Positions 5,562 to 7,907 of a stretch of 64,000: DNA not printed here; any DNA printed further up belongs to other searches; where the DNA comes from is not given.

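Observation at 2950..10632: Four-gene overlapping operon with an SbcC/Rad50-like ATPase whose coiled-coil apex is a transmembrane hairpin instead of a zinc hook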

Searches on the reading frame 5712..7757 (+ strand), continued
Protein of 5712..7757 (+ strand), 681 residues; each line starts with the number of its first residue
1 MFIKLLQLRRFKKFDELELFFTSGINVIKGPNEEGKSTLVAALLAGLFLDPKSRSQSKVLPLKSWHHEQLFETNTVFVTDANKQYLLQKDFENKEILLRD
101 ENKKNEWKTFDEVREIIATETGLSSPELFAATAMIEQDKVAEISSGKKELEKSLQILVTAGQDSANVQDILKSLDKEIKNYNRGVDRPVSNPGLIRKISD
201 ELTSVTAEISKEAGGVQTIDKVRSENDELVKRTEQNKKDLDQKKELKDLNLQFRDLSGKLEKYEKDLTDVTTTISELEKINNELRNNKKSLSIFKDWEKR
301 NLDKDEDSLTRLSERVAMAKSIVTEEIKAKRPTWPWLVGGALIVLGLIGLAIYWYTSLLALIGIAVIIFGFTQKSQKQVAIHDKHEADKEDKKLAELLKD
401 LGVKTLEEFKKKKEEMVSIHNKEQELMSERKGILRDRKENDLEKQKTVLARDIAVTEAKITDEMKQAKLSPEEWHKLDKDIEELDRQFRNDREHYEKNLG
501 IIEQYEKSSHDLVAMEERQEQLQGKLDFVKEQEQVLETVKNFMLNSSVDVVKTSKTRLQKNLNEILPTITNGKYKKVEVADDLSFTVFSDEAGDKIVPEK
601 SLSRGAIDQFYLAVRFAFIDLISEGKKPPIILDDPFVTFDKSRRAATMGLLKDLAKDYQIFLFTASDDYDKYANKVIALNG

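Call 41: find_related_loci(query=A1, collection=metagenome_contigs, flank=6000)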
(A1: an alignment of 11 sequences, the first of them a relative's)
Query A1 (681 aa) in metagenome_contigs; peptide patterns used: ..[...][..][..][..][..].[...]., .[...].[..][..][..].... (x = any residue, [..] = any of these).
600 stretches matched a pattern (row limit reached: there are more); 430 encode a relative of the query (tblastn E <= 1e-3); the best 80 are kept; 80 distinct loci.
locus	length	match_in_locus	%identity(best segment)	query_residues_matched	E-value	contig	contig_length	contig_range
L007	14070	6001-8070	30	1-676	7e-89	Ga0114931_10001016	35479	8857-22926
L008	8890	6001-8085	30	1-674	1e-78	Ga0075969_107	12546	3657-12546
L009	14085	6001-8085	30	1-674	7e-79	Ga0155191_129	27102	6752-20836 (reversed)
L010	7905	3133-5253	30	1-679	2e-77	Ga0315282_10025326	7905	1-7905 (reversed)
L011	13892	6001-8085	30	1-679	3e-75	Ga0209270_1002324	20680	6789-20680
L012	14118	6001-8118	28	1-679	3e-74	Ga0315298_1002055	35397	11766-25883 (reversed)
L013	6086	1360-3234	29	1-680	3e-73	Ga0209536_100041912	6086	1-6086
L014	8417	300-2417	28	1-679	4e-73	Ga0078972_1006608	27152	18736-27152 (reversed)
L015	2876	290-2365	31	1-680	1e-72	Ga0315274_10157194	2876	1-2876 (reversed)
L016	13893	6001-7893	28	1-680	5e-70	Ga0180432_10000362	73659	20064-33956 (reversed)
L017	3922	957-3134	27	2-681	1e-66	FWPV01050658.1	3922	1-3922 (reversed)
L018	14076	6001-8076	28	1-679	5e-65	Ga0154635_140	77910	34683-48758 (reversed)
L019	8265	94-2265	27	1-679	4e-64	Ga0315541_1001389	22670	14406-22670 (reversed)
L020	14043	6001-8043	27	6-679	2e-53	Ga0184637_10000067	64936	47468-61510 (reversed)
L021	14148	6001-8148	28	1-677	1e-66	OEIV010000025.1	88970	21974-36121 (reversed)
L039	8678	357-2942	28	1-665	3e-23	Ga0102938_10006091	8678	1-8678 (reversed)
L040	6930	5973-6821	29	1-284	2e-22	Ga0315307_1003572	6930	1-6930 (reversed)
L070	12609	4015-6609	32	1-665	2e-19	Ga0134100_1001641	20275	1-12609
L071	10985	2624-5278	28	1-665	2e-19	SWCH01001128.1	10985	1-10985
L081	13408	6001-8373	31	1-665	3e-18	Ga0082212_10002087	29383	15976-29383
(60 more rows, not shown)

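Call 44: search_protein_representatives(alignment_id=A1)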
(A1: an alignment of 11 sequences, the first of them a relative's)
Query: 11 sequences, 695 profile positions. Proteins with E-value up to 0.001 (for the whole library): 54252; up to 1e-10: 31181; up to 1e-30: 10781. The best 150 are listed.
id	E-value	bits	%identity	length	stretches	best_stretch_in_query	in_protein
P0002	5.9e-251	851.1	-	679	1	1-695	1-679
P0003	1.6e-243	826.5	-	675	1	1-694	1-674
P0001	2.1e-243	826.1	-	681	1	1-695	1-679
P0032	3.9e-212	722.8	-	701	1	1-695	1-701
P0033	4.2e-203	692.9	-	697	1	1-695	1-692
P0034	5.0e-179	613.3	-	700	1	1-695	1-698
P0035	1.5e-169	582.1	-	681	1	1-695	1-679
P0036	3.2e-165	567.7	-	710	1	1-695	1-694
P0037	5.2e-165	567.0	-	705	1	1-695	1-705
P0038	8.2e-163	559.7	-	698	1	1-695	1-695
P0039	7.5e-162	556.6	-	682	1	1-695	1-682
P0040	5.8e-161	553.6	-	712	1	1-694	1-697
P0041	9.2e-160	549.7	-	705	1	1-695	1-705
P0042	1.8e-156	538.8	-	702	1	1-695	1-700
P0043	8.6e-156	536.5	-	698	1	1-695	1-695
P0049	2.8e-146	505.1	-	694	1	1-695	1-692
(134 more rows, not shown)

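Call 46: predict_structure(alignment_id=A1)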
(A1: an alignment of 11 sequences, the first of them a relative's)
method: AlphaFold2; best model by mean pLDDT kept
length: 681 residues; sequences in the alignment: 11
mean_pLDDT: 80.5   pTM: 0.46
mean pLDDT of the five models: 80.5, 78.6, 76.7, 76.3, 76.0
residues with pLDDT >= 90: 168; 70-90: 393; 50-70: 88; < 50: 32
segments of 3 or more residues with pLDDT < 50: 136-145, 161-165, 325-333, 373-378
pLDDT, mean of each block of 10 residues (from residue 1): 93 91 88 73 90 81 87 92 92 94 88 88 75 52 51 60 54 88 89 93 93 84 90 92 91 88 90 89 86 77 79 72 48 59 73 67 65 48 62 79 80 84 88 82 89 88 76 89 93 91 86 91 94 87 73 80 82 81 78 76 71 79 82 70 77 85 84 86 53
secondary structure, 60 per line:
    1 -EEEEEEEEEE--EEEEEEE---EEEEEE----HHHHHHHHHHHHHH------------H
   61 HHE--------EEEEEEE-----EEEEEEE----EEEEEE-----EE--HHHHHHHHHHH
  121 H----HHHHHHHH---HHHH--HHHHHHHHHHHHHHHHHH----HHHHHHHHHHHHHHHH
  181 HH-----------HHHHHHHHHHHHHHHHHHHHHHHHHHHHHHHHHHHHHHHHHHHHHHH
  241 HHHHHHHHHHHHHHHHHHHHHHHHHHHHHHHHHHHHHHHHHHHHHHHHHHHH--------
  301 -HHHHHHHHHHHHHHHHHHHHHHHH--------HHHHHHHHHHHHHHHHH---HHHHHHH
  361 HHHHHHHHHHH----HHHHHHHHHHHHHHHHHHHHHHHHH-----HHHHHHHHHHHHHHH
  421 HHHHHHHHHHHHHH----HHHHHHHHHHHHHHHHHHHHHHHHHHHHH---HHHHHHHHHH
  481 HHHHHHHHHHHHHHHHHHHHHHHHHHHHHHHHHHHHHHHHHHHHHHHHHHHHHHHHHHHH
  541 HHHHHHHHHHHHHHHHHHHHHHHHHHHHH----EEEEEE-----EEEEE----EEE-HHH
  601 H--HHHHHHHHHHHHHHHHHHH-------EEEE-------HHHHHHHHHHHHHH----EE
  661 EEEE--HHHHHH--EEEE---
elements in order (helices of 4 or more, strands of 3 or more residues): E2-11 E14-20 E24-29 H34-47 E72-78 E84-90 E95-100 H110-121 H126-133 H137-140 H143-160 H165-182 H194-292 H302-325 H334-350 H354-371 H376-400 H406-434 H439-467 H471-569 E574-579 E585-589 E594-596 H598-601 H604-622 E630-633 H641-654 E659-664 H667-672 E675-678

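Call 48: fold_search(model_id=the predicted structure, library=pdb)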
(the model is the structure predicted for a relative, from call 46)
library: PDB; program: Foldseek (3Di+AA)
matches with E <= 10: 874; with E <= 0.001: 148
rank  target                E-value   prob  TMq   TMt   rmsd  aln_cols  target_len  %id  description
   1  7zr1_C                5.4e-17  1.00  0.34  0.30  27.7       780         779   12  Chaetomium thermophilum Mre11-Rad50-Nbs1 complex bound to ATPyS (composite structure) (released 2023-01-11)
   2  7zr1_D                7.3e-17  1.00  0.36  0.32  28.3       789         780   13  Chaetomium thermophilum Mre11-Rad50-Nbs1 complex bound to ATPyS (composite structure) (released 2023-01-11)
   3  8i4x_B                8.4e-13  1.00  0.33  0.22  49.3      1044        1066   14  Cryo-EM structure of 5-subunit Smc5/6 (released 2024-06-26)
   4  8i13_B                1.5e-12  1.00  0.29  0.20  52.0      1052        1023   13  Cryo-EM structure of 6-subunit Smc5/6 (released 2024-06-26)
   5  5xei                  1.1e-11  1.00  0.29  0.36  32.5       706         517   13  Crystal structure of the Smc head domain with a coiled coil and joint derived from Pyrococcus yayanosii (released 2017-06-07)
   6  7yqh_B                2.3e-11  1.00  0.33  0.22  49.5      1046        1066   13  Cryo-EM structure of 8-subunit Smc5/6 (released 2024-01-31)
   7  7nyw_B                5.9e-11  1.00  0.24  0.20  55.8       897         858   11  Cryo-EM structure of the MukBEF-MatP-DNA head module (released 2021-07-07)
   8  7w1m_B                6.9e-11  1.00  0.32  0.40  29.6       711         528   15  Cryo-EM structure of human cohesin-CTCF-DNA complex (released 2023-05-31)
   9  6wg3_B                1.9e-10  1.00  0.34  0.34  36.5       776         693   14  Cryo-EM structure of human Cohesin-NIPBL-DNA complex (released 2020-05-20)
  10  9uxh_F                2.1e-10  1.00  0.30  0.31  60.9       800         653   13  type II Lamassu, LmuACB with DNA (released 2026-03-25)
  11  9hqx_f                2.5e-10  1.00  0.29  0.31  59.1       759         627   13  Salmonella enterica Lamassu LmuACB bound to DNA duplex (released 2025-10-01)
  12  9gm9_A                2.7e-10  1.00  0.25  0.18  69.5      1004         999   10  MukBEF in a DNA capture state (released 2025-03-26)
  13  9hqx_B                3.4e-10  1.00  0.33  0.35  57.5       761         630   14  Salmonella enterica Lamassu LmuACB bound to DNA duplex (released 2025-10-01)
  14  7qcd_A                8.4e-10  1.00  0.25  0.18  47.5      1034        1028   11  CryoEM structure of the Smc5/6-holocomplex (composite structure) (released 2022-09-21)
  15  9hqu_A                9.3e-10  1.00  0.31  0.33  56.2       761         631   14  Salmonella enterica Lamassu LmuACB in nuclease sequestration state (released 2025-10-01)
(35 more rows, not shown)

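Call 50: list_cluster_members(proteins=[P0013, P0002, P0011, P0019])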
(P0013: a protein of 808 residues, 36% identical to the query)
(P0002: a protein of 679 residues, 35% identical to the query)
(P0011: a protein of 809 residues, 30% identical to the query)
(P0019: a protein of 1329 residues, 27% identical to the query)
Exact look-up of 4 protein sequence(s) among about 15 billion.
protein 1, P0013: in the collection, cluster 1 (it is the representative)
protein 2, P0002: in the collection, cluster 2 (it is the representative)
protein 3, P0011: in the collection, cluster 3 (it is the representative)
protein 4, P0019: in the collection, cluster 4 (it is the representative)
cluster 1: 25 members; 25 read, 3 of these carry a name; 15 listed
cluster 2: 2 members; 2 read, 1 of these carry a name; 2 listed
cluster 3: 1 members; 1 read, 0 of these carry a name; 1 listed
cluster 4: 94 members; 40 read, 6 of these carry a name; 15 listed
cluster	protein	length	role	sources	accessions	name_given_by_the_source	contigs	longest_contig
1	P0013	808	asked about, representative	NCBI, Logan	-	-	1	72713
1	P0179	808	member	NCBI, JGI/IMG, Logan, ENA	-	uncharacterized protein YhaN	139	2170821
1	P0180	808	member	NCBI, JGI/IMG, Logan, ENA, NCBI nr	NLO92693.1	MAG: AAA family ATPase [Clostridiaceae bacterium] | uncharacterized protein YhaN | AAA family ATPase [Clostridiaceae bacterium]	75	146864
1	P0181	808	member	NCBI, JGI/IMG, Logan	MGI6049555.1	MAG: ATP-binding protein [Acetivibrionales bacterium] | uncharacterized protein YhaN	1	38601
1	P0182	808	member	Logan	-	-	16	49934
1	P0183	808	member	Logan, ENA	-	-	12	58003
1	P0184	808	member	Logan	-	-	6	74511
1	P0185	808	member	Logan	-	-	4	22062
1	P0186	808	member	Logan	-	-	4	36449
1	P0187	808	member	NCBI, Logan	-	-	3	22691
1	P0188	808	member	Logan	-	-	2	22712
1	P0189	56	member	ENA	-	-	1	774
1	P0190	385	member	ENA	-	-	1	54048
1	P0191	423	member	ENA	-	-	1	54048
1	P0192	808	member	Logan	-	-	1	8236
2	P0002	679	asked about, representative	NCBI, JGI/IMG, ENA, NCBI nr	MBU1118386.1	AAA family ATPase [Patescibacteria group bacterium]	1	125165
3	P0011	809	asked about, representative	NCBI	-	-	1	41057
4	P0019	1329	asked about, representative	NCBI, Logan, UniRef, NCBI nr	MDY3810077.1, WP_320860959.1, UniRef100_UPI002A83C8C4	AAA family ATPase [Desulfovibrio porci] | AAA family ATPase n=1 Tax=Desulfovibrio porci TaxID=2605782 RepID=UPI002A83C8C4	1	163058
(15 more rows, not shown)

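Call 53: find_encoding_contigs(protein=P0003, flank=8000, max_places=3)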
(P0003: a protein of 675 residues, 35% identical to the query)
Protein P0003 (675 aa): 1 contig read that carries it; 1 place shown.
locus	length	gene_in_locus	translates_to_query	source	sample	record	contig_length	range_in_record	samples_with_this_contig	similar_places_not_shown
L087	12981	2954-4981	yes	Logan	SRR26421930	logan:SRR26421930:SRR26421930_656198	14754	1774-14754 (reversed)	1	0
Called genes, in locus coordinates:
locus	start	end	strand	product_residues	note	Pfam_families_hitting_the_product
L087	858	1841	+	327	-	PF01699:Na_Ca_ex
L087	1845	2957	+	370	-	PF00149:Metallophos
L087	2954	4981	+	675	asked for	PF02463:SMC_N (weak), PF13175:AAA_15, PF13476:AAA_23, PF13514:AAA_27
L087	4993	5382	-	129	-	PF12844:HTH_19 (faint)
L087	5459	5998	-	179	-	-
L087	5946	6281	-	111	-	-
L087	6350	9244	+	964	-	PF00580:UvrD-helicase, PF01443:Viral_helicase1 (faint), PF13245:AAA_19, PF13361:UvrD_C, PF13538:UvrD_C_2 (faint), PF12705:PDDEXK_1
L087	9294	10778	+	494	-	PF00989:PAS (faint), PF08448:PAS_4 (faint), PF13188:PAS_8 (faint), PF13426:PAS_9, PF00512:HisKA, PF02518:HATPase_c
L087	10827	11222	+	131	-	-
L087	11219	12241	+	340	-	PF02912:Phe_tRNA-synt_N, PF01409:tRNA-synt_2d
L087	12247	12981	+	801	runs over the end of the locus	PF01588:tRNA_bind, PF03483:B3_4, PF03484:B5, PF17759:tRNA_synthFbeta, PF03147:FDX-ACB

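Call 54: find_encoding_contigs(protein=P0035, flank=8000, max_places=3)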
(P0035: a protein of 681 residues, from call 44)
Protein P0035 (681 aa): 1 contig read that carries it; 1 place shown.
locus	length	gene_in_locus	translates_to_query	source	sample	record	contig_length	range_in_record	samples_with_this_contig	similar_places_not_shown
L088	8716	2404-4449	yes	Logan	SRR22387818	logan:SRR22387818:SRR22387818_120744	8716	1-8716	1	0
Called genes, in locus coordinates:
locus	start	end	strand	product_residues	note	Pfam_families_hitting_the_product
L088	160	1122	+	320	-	PF01699:Na_Ca_ex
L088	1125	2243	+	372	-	PF00149:Metallophos, PF12850:Metallophos_2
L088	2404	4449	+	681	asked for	PF02463:SMC_N (faint), PF13476:AAA_23, PF13514:AAA_27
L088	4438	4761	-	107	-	-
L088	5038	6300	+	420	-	PF01637:ATPase_2 (faint), PF13173:AAA_14, PF13635:DUF4143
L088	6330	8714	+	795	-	?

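Call 61: search_protein_families(library=pfam, proteins=[L070:6716-7768:+, L081:8460-9530:+, L039:3019-3717:+, L071:5358-6047:+, L071:6080-6772:+, L016:7914-11258:+, L016:10759-13893:+, L019:4624-8160:+, L040:2372-4192:+], max_evalue=0.0001)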
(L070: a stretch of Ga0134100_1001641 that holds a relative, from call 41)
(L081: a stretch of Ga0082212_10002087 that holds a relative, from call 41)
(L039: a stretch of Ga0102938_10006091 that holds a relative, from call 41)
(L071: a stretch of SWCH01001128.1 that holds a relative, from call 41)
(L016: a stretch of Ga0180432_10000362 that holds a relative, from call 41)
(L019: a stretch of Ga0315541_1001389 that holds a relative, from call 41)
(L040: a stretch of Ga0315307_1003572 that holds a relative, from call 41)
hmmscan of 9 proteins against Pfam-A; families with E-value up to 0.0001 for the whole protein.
L070:6716-7768:+ (350 aa): 4 families
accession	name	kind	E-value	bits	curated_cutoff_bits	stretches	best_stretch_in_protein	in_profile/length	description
PF00877.26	NLPC_P60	-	3.4e-30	104.6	23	1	240-347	1-105/105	NlpC/P60 family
PF08239.17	SH3_3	-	3.8e-13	49.8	27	1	93-144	2-54/54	Bacterial SH3 domain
PF18348.7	SH3_16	-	4.3e-11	42.8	25.8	1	98-140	3-46/49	Bacterial dipeptidyl-peptidase Sh3 domain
PF06347.19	SH3_4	-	5.4e-05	23.3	24.1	1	95-141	6-52/56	Bacterial SH3 domain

L081:8460-9530:+ (356 aa): 4 families
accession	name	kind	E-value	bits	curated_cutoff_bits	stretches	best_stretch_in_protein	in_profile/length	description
PF03054.22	tRNA_Me_trans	-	5.2e-79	265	20.6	1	3-194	2-201/202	tRNA methyl transferase HUP domain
PF20259.3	tRNA_Me_trans_M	-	1.2e-21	76.5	27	1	200-266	2-66/66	tRNA methyl transferase PRC-barrel domain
PF20258.4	tRNA_Me_trans_C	-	5.3e-17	62.4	20.6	1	277-351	3-77/77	Aminomethyltransferase beta-barrel domain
PF02540.23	NAD_synthase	-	1.1e-07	31.7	21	1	2-71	19-86/242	NAD synthase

L039:3019-3717:+ (232 aa): 2 families
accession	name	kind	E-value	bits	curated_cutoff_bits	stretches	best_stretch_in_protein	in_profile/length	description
PF00149.33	Metallophos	-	1.3e-13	52.3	21.5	1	1-197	1-190/191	Calcineurin-like phosphoesterase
PF12850.12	Metallophos_2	-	3.7e-07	30.7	27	1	1-199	1-120/154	Calcineurin-like phosphoesterase superfamily domain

L071:5358-6047:+ (229 aa): 1 family
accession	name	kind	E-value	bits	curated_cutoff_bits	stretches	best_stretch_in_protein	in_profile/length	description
PF00149.33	Metallophos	-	9.1e-12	46.2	21.5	1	1-196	1-190/191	Calcineurin-like phosphoesterase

L071:6080-6772:+ (230 aa): 1 family
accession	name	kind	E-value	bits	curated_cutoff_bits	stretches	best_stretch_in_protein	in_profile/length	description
PF06506.16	PrpR_N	-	1.3e-35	122.9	29.1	1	26-195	4-166/167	Propionate catabolism activator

L016:7914-11258:+ (1114 aa): 3 families
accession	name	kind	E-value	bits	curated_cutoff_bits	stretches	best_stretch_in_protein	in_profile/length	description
PF12705.13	PDDEXK_1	-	7.9e-36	124.7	22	1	840-1106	2-246/247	PD-(D/E)XK nuclease superfamily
PF21445.3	ADDB_N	-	3e-10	40.2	26.6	1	7-228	4-234/290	ADDB, N-terminal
PF13361.12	UvrD_C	-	9.6e-05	22.4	25.6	0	666-744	285-345/350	UvrD-like helicase C-terminal domain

L016:10759-13893:+ (1045 aa): 3 families
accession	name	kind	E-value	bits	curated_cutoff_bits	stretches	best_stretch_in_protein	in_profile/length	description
PF00580.27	UvrD-helicase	-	2.9e-49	168.6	23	2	178-584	2-237/271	UvrD/REP helicase N-terminal domain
PF13361.12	UvrD_C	-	5.7e-19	69.2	25.6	2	741-841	51-150/350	UvrD-like helicase C-terminal domain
PF13245.12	AAA_19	-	8.4e-14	52.3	25.1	1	185-582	8-114/134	AAA domain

L019:4624-8160:+ (1178 aa): 2 families
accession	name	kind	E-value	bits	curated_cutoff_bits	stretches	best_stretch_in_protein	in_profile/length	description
PF12705.13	PDDEXK_1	-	1.1e-36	127.5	22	1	903-1170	2-246/247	PD-(D/E)XK nuclease superfamily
PF21445.3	ADDB_N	-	2.9e-17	63.2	26.6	1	7-237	1-241/290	ADDB, N-terminal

L040:2372-4192:+ (606 aa): 5 families
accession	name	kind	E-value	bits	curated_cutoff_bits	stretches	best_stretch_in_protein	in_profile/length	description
PF00580.27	UvrD-helicase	-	3.9e-54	184.6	23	1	7-256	6-271/271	UvrD/REP helicase N-terminal domain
PF13361.12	UvrD_C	-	7.9e-23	81.9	25.6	1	431-571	236-346/350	UvrD-like helicase C-terminal domain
PF13245.12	AAA_19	-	3.6e-19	69.7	25.1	1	15-241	12-134/134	AAA domain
PF01443.25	Viral_helicase1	-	4.1e-08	33.8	21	0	505-570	171-226/228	Viral superfamily 1 RNA helicase core domain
PF13538.12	UvrD_C_2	-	2.9e-07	30.7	27.4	1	521-570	6-51/52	UvrD-like helicase C-terminal domain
